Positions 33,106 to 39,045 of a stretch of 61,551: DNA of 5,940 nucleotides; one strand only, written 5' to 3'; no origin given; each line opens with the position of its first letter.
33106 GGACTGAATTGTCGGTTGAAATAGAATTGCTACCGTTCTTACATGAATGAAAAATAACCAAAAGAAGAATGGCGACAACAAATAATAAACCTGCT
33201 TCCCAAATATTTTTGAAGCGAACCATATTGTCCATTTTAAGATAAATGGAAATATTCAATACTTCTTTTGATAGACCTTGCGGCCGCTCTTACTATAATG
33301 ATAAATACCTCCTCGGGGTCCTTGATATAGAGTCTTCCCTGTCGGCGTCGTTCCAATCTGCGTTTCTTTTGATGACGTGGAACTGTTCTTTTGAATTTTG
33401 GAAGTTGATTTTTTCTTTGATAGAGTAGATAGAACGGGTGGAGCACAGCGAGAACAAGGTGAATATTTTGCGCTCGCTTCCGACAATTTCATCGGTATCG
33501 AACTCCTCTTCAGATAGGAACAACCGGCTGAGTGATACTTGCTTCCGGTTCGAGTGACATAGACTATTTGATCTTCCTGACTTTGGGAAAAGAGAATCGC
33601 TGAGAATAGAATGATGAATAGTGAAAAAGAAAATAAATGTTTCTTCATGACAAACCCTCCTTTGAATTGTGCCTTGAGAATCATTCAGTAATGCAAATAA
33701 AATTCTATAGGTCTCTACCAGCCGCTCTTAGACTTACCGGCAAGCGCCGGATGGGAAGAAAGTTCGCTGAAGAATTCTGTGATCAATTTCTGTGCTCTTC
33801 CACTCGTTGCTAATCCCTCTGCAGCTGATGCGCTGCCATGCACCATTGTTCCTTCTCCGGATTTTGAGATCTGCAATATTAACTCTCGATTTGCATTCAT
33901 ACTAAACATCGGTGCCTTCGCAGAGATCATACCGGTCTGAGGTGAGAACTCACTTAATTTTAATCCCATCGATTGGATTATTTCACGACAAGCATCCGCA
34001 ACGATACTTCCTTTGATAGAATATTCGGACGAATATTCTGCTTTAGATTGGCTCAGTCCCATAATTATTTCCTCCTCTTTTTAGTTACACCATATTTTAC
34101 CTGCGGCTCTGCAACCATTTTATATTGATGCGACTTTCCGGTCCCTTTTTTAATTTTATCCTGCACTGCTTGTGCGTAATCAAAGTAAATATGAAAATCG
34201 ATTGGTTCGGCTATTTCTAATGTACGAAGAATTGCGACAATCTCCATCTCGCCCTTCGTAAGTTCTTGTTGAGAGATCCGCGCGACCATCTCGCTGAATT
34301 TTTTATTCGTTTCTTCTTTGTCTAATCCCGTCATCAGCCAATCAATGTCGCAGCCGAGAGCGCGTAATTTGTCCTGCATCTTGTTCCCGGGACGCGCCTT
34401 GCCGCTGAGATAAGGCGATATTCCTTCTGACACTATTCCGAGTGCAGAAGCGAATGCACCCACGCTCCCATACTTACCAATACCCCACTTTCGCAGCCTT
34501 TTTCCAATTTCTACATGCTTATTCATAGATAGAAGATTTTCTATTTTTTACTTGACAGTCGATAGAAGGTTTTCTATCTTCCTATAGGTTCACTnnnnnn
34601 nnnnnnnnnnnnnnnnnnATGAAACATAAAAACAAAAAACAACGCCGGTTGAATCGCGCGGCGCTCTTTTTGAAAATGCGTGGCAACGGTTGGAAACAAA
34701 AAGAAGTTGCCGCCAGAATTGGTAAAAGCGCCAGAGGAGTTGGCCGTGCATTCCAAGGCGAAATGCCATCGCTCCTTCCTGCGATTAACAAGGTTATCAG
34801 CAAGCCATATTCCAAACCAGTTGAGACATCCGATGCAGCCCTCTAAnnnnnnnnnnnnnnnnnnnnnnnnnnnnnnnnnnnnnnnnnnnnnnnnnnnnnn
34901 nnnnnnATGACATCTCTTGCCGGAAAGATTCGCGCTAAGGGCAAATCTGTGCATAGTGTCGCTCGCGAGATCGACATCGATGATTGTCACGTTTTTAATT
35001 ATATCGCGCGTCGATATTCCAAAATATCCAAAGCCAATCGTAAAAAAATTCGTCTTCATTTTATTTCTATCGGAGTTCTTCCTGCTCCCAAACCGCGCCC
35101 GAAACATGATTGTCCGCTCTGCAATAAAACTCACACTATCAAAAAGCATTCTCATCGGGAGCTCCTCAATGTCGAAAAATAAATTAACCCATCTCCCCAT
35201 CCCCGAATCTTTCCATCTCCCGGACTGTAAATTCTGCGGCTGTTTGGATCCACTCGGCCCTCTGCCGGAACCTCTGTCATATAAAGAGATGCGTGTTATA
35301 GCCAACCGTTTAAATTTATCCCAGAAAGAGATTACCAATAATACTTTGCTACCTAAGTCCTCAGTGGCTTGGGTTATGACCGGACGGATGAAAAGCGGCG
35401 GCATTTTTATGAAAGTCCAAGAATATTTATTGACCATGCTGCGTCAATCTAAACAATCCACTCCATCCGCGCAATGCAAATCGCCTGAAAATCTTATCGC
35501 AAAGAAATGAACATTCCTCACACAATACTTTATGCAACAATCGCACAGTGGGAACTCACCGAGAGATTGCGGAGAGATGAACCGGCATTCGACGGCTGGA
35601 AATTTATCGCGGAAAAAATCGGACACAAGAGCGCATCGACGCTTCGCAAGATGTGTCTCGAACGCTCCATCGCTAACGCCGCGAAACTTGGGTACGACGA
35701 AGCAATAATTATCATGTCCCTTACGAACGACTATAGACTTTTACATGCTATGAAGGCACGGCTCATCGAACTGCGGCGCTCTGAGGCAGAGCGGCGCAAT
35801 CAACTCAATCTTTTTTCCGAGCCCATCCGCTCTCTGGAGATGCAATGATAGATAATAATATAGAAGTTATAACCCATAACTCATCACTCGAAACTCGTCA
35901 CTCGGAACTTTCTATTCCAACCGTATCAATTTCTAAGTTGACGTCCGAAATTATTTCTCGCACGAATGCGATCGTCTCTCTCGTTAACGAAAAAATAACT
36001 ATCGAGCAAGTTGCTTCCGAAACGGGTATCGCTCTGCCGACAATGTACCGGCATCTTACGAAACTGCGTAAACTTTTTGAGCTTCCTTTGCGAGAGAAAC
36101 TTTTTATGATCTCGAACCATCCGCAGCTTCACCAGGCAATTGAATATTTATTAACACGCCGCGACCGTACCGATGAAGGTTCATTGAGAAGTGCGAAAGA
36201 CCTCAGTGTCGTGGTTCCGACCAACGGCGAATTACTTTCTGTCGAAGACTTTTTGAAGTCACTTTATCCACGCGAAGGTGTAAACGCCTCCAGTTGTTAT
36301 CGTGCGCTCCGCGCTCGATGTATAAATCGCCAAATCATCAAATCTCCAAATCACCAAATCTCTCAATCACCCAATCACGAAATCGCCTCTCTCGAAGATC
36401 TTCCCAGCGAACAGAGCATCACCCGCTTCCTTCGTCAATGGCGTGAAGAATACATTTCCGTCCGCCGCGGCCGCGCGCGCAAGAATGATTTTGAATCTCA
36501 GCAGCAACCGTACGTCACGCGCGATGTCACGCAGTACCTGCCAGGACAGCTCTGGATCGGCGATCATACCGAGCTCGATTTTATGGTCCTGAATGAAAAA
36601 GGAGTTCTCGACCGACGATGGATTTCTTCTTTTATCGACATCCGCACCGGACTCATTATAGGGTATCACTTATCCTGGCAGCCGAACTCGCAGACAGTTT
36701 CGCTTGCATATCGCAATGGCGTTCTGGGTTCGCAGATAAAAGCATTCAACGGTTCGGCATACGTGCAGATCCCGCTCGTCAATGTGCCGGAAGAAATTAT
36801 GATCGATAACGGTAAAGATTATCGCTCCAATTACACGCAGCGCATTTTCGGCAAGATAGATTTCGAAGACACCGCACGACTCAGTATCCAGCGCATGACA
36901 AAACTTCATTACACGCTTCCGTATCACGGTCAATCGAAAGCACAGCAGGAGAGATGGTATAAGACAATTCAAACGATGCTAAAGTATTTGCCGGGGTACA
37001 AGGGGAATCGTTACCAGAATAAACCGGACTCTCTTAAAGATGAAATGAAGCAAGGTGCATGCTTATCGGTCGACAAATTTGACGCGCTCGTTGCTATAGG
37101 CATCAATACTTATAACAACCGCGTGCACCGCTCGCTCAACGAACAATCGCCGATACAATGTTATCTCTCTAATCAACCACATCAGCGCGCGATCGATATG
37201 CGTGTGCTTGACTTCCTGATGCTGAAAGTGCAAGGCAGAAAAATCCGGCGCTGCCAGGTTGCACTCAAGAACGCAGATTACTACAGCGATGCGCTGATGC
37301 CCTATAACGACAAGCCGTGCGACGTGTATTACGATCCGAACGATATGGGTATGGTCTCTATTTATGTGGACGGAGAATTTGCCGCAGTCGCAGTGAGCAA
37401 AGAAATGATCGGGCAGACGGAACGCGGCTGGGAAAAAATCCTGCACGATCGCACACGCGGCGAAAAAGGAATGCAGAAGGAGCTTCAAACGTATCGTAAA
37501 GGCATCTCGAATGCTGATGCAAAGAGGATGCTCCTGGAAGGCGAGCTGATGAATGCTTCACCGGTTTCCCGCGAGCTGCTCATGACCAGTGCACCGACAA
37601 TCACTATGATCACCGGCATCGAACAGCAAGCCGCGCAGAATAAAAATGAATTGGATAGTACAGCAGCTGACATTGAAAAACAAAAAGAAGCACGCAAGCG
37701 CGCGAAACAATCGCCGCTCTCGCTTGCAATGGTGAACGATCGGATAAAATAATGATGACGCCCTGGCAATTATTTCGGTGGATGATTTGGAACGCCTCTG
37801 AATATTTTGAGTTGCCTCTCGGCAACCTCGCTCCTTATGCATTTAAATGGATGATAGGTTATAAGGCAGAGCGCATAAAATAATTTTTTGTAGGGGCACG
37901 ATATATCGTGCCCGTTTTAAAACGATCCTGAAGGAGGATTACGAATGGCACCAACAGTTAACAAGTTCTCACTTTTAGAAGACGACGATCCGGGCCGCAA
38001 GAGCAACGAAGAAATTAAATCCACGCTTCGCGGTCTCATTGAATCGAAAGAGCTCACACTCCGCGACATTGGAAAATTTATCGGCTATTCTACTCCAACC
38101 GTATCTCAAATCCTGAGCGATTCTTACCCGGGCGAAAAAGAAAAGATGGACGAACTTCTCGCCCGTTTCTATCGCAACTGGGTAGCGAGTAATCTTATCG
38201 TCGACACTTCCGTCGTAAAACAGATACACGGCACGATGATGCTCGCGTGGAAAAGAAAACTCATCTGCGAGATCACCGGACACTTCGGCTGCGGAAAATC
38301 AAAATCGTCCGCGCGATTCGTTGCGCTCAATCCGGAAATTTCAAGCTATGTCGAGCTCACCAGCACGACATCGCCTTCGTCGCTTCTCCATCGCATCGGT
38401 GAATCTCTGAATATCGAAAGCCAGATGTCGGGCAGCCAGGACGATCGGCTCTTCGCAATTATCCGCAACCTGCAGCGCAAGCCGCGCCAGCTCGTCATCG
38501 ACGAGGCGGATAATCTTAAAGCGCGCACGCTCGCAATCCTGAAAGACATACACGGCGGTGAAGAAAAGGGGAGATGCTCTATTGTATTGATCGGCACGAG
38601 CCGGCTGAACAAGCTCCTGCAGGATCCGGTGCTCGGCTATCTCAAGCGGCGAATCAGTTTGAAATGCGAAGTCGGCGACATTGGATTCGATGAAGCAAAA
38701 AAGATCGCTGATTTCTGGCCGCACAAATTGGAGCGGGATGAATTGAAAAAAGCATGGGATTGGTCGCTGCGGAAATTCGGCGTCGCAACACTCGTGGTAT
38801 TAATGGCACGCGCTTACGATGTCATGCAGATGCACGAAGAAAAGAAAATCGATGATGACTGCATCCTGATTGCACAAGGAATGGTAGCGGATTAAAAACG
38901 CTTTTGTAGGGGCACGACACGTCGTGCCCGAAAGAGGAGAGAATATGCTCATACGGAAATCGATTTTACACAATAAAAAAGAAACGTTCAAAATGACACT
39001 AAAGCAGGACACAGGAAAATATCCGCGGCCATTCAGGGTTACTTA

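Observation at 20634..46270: Eleven strand-locked (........)n octamer arrays punctuate the prophage at gene junctions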

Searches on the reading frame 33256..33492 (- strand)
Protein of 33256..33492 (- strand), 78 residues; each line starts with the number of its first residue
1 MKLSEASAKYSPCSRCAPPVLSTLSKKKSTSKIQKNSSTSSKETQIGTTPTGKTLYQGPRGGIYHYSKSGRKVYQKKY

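Call 44: search_protein_families(library=pfam, proteins=[window:33256-33492:-], max_evalue=1)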
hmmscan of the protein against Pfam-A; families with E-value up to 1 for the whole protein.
window:33256-33492:- (78 aa): 1 family
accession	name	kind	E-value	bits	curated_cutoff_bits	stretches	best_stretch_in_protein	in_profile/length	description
PF08789.15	PBCV_basic_adap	-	0.015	15.9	20.4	1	55-77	10-32/38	PBCV-specific basic adaptor domain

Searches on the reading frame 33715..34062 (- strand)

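Call 44: search_protein_families(library=pfam, proteins=[window:33715-34062:-], max_evalue=1)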
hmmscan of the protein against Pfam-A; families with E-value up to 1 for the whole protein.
window:33715-34062:- (115 aa): 2 families
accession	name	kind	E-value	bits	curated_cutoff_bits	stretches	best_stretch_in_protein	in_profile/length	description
PF08676.16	MutL_C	-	0.051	13.7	25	1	21-66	63-108/142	MutL C terminal dimerisation domain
PF14961.12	BROMI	-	0.26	9.8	25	1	42-102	535-599/681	Broad-minded protein central region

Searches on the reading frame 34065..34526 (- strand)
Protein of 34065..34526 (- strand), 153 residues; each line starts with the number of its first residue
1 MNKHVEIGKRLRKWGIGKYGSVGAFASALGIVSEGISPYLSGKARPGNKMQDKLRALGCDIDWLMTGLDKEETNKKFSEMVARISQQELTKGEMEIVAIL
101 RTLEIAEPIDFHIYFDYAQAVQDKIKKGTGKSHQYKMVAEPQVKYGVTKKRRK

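Call 44: search_protein_families(library=pfam, proteins=[window:34065-34526:-], max_evalue=1)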
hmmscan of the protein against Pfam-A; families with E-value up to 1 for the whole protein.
window:34065-34526:- (153 aa): 1 family
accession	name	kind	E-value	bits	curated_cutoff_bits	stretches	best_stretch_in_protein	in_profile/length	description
PF20112.4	DUF6502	-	0.047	13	27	1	43-130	161-250/268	Family of unknown function (DUF6502)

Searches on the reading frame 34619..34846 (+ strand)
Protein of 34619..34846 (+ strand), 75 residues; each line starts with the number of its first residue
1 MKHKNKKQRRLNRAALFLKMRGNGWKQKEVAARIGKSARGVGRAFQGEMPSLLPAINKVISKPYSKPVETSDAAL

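Call 40: search_protein_families(library=pfam, proteins=[window:34619-34846:+], max_evalue=1)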
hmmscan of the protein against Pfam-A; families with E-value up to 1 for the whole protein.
window:34619-34846:+ (75 aa): 5 families
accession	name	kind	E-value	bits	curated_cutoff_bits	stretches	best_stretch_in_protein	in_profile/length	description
PF01381.28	HTH_3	-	0.0012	19.3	23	1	23-52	8-38/55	Helix-turn-helix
PF08281.18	Sigma70_r4_2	-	0.033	14.3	25.7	1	14-43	16-45/54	Sigma-70, region 4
PF13384.12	HTH_23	-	0.039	14.2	24.6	1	9-39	3-32/50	Homeodomain-like domain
PF08535.16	KorB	-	0.1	13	22.3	1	23-40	2-19/89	KorB domain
PF13560.12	HTH_31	-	0.12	13.2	27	1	15-48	13-38/64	Helix-turn-helix domain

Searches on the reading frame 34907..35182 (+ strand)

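Call 40: search_protein_families(library=pfam, proteins=[window:34907-35182:+], max_evalue=1)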
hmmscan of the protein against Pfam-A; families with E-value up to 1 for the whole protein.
window:34907-35182:+ (91 aa): 1 family
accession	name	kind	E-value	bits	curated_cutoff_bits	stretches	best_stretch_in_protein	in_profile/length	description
PF00196.25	GerE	-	0.096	12.8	23.5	1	10-47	15-52/57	Bacterial regulatory proteins, luxR family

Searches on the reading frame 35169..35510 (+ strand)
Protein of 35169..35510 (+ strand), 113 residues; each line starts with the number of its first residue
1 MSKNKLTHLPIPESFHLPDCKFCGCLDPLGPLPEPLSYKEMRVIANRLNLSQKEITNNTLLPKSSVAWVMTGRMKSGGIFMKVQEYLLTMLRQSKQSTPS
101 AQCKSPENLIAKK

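Call 40: search_protein_families(library=pfam, proteins=[window:35169-35510:+], max_evalue=1)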
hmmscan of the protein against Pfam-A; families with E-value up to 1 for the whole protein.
window:35169-35510:+ (113 aa): 1 family
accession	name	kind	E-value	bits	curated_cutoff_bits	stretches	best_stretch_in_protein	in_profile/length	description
PF24655.1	DUF7645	-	0.059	13.8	27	1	35-51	25-41/62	Domain of unknown function (DUF7645)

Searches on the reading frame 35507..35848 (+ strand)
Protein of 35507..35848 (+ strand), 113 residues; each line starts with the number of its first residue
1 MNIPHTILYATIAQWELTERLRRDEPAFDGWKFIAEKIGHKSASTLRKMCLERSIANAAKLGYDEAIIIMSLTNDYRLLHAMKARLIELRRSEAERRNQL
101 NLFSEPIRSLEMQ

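Call 40: search_protein_families(library=pfam, proteins=[window:35507-35848:+], max_evalue=1)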
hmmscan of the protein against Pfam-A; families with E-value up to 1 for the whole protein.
window:35507-35848:+ (113 aa): 2 families
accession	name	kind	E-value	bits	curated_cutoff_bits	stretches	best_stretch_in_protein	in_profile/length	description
PF06892.16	Phage_CP76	-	7.7e-06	26.3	26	1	32-86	19-70/146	Phage regulatory protein CII (CP76)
PF22276.1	SlmA-like_C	-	0.14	12.7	27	1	36-72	45-81/117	Tetracyclin repressor-like, C-terminal domain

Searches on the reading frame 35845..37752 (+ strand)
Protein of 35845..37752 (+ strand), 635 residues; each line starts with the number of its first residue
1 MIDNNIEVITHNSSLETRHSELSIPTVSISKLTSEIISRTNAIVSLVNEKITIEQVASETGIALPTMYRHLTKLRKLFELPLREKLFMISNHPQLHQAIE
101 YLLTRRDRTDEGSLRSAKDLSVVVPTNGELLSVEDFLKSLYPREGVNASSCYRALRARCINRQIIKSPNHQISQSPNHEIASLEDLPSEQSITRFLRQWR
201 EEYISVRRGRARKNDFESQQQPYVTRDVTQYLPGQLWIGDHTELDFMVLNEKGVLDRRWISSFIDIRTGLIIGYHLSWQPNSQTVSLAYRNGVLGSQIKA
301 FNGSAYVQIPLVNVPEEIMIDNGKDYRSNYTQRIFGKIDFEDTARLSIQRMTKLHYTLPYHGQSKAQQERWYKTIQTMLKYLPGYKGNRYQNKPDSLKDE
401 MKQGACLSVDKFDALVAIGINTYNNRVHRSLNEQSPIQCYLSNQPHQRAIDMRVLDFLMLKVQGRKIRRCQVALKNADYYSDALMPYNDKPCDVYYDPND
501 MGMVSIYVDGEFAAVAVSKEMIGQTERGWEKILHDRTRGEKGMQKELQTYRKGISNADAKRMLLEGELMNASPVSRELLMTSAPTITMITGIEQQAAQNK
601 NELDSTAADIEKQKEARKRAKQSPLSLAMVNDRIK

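Call 7: search_protein_families(library=pfam, proteins=[window:35845-37752:+], max_evalue=0.01)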
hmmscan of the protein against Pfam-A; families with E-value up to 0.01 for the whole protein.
window:35845-37752:+ (635 aa): 4 families
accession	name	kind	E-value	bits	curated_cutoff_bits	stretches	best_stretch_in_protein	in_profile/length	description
PF09299.17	Mu-transpos_C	-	9.2e-12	45.2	21.7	1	456-512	1-58/61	Mu transposase, C-terminal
PF02796.21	HTH_7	-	9.7e-05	22.9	23.8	1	39-73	10-44/45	Helix-turn-helix domain of resolvase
PF12840.13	HTH_20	-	0.0034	17.8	27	1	47-76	13-44/51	Helix-turn-helix domain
PF14493.12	HTH_40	-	0.0078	16.9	27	0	45-82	7-45/89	Helix-turn-helix domain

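Call 26: find_homologous_proteins(query=window:35845-37752:+, max_evalue=1e-20)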
Query window:35845-37752:+ (635 aa): 91 proteins with E <= 1e-20 among 6198 candidates.
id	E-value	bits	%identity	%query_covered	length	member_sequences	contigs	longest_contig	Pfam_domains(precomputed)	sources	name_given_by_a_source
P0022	0.0e+0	1429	100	100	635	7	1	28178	PF09299.18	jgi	jgi:transposase InsO family protein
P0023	0.0e+0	1139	83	94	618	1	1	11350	PF09299.18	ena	-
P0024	2.6e-260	883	61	97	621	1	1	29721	PF09299.18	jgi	jgi:transposase InsO family protein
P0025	6.3e-260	882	62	97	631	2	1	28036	PF09299.18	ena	-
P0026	2.3e-257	873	60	99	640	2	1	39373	PF09299.18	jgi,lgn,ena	-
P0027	3.3e-256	870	60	99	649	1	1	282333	PF09299.18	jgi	jgi:transposase InsO family protein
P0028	7.5e-256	868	61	99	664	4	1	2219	PF09299.18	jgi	jgi:transposase InsO family protein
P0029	4.2e-255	866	60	97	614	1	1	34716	PF09299.18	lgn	-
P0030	3.8e-254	863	60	97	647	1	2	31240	PF09299.18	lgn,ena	-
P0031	2.1e-253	860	60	98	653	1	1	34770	PF09299.18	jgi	jgi:transposase InsO family protein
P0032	1.2e-251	854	61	97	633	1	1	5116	PF09299.18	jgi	jgi:transposase InsO family protein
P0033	1.1e-250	851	60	97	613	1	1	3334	PF09299.18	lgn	-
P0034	6.8e-247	839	59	97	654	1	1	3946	PF09299.18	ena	-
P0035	3.0e-243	827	58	97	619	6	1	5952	PF09299.18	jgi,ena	-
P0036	4.4e-241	820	58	97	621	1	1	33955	PF09299.18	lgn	-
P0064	8.0e-223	759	53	97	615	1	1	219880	PF09299.18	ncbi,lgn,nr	ncbi:MAG: transposase [Bacteroidota bacterium]|nr:transposase [Bacteroidota bacterium]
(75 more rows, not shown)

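Call 28: find_encoding_contigs(protein=P0023, flank=10000, max_places=2)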
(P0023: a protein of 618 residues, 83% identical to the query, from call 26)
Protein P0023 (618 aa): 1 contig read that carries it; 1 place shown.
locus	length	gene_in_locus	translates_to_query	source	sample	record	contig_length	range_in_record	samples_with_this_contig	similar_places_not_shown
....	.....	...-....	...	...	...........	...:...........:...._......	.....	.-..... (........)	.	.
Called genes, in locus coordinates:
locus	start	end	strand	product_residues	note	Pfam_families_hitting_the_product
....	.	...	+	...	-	?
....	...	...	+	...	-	-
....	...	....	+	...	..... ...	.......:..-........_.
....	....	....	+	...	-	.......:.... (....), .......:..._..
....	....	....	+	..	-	-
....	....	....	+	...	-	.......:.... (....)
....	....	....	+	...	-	-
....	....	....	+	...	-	-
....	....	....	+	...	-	-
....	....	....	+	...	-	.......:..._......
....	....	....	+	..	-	-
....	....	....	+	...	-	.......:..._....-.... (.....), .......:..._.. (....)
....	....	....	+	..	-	-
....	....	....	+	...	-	-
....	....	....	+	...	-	-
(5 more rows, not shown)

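Call 29: find_encoding_contigs(protein=P0024, flank=10000, max_places=2)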
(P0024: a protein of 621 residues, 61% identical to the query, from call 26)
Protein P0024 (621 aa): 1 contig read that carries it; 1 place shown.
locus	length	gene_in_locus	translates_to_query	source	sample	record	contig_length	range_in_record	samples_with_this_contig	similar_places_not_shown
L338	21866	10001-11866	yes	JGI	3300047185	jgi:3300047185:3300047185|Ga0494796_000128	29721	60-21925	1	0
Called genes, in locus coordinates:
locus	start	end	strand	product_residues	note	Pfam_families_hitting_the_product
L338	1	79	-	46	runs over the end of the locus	?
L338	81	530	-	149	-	-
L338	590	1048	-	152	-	PF07030:Phage_Mu_Gp36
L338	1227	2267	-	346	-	PF10124:Mu-like_gpT, PF25209:Phage_capsid_4, PF10124:Mu-like_gpT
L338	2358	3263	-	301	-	-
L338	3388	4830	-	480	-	PF10123:Mu-like_Pro_N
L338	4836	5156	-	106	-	-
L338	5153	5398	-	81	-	-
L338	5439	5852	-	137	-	PF01832:Glucosaminidase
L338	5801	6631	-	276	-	-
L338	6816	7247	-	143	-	-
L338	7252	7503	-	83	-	-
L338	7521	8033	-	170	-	-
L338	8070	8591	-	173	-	-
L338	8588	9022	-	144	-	-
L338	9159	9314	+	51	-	-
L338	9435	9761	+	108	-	-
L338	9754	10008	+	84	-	-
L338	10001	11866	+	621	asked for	PF09299:Mu-transpos_C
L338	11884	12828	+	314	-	PF05621:TniB (weak), PF13401:AAA_22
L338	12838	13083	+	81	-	-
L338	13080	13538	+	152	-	PF06252:GemA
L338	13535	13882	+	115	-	-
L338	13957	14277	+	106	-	-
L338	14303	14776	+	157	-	-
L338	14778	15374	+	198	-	PF18780:HNH_repeat (faint)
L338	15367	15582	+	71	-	-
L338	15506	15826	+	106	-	-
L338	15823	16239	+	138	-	-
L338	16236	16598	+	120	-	-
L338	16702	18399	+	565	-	-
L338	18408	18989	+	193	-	-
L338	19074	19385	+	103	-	-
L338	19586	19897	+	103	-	-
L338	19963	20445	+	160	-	PF08822:DUF1804 (weak)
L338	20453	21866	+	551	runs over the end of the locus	-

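Call 30: find_encoding_contigs(protein=P0064, flank=10000, max_places=2)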
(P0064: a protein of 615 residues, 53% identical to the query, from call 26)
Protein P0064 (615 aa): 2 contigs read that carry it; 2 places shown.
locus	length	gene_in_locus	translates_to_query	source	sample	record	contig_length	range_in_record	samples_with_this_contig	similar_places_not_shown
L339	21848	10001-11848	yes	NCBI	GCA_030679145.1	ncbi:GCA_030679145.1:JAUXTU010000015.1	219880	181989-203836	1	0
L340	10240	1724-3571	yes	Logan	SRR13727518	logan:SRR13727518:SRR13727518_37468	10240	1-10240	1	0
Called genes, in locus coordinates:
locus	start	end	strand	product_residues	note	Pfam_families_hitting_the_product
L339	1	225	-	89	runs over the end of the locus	-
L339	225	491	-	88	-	-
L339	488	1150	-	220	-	PF01832:Glucosaminidase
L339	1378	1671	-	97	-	-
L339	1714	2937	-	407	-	-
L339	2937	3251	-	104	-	-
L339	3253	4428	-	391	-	PF13088:BNR_2 (faint)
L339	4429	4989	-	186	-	PF02839:CBM_5_12 (faint)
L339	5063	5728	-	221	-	-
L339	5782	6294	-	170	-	-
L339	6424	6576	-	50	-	-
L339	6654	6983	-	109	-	-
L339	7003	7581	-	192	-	-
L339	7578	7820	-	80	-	-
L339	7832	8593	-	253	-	PF00717:Peptidase_S24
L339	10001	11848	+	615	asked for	PF09299:Mu-transpos_C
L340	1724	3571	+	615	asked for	PF09299:Mu-transpos_C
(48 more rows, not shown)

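Call 72: find_encoding_contigs(protein=P0027, flank=10000, max_places=2)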
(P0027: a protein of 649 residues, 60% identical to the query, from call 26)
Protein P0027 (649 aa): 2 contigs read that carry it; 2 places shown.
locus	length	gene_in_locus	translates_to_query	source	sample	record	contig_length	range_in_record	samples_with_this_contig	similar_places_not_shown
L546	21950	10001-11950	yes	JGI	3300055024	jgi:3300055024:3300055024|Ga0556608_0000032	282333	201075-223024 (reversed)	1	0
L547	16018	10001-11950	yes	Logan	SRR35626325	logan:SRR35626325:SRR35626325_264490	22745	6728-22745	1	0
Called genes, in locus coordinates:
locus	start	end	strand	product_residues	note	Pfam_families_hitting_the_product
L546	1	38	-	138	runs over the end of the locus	-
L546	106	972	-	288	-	-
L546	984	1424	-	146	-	-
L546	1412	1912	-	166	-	PF05069:Phage_tail_S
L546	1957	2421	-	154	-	PF07030:Phage_Mu_Gp36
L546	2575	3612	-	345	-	PF10124:Mu-like_gpT, PF25209:Phage_capsid_4 (weak), PF10124:Mu-like_gpT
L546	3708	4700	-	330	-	-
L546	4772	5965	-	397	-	PF10123:Mu-like_Pro_N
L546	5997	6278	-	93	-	-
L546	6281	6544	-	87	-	-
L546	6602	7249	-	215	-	PF01832:Glucosaminidase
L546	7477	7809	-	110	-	-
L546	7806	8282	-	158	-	-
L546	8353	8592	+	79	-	-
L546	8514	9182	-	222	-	-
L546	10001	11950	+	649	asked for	PF09299:Mu-transpos_C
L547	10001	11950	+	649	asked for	PF09299:Mu-transpos_C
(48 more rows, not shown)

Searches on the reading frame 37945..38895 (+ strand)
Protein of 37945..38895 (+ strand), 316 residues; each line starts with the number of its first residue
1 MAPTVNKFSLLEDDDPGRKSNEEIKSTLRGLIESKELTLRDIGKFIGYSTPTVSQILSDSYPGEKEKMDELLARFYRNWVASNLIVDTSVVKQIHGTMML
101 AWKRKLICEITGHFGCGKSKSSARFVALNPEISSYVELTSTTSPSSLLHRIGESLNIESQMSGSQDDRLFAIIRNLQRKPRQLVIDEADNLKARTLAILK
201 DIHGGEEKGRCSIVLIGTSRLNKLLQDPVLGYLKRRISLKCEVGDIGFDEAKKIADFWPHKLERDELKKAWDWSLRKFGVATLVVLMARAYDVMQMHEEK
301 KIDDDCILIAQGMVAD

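Call 7: search_protein_families(library=pfam, proteins=[window:37945-38895:+], max_evalue=0.01)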
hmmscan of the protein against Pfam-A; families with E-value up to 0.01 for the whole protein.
window:37945-38895:+ (316 aa): 2 families
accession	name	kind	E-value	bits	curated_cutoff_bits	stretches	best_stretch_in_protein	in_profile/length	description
PF13401.12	AAA_22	-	5.1e-18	66.1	27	1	104-225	4-130/130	AAA domain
PF05621.17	TniB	-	2.6e-05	24.2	22.4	1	107-226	37-170/189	Bacterial TniB protein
